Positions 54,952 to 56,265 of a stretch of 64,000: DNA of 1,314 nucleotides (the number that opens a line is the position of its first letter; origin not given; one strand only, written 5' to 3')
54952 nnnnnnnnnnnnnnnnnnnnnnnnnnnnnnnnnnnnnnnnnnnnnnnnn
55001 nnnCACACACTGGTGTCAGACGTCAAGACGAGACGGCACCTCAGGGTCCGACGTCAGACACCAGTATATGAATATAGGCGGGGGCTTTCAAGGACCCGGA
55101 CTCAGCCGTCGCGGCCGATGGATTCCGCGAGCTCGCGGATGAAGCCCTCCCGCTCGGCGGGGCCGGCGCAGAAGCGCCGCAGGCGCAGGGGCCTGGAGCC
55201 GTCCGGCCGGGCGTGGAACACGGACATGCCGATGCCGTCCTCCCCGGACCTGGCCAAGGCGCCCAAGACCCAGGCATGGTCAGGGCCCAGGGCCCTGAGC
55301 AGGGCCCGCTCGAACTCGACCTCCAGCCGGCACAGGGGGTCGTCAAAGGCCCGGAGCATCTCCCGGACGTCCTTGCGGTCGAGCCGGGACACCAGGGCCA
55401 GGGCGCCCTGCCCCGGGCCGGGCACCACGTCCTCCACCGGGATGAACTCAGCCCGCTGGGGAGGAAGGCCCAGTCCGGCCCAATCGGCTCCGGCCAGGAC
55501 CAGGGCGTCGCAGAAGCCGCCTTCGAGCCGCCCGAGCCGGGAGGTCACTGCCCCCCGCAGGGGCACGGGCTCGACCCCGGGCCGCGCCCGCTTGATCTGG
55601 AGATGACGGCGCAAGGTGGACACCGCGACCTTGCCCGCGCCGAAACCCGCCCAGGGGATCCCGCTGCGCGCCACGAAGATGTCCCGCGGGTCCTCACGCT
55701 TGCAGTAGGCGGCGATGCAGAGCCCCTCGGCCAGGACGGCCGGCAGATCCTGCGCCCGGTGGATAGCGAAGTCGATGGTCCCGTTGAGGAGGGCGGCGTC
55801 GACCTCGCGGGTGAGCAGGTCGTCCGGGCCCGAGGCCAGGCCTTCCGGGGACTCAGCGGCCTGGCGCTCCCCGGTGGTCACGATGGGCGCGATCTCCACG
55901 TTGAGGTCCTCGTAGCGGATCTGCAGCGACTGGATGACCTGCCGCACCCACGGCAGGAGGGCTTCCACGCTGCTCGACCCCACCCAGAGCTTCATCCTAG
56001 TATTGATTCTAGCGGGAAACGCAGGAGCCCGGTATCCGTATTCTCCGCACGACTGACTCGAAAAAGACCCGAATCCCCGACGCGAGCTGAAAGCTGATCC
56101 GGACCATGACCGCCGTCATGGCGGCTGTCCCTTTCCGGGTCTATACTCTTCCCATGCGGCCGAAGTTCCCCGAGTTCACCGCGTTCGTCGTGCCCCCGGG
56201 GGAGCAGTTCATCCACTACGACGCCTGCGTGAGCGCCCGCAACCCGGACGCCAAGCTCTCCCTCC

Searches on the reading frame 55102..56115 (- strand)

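Call 45: search_protein_families(library=pfam, proteins=[window:55102-56115:-], max_evalue=0.0001)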
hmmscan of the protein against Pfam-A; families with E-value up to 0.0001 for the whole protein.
window:55102-56115:- (337 aa): 1 family
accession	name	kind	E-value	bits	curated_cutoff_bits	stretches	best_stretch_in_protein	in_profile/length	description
PF01379.25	Porphobil_deam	-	1e-36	126.9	22.1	1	58-251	16-206/207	Porphobilinogen deaminase, dipyromethane cofactor binding domain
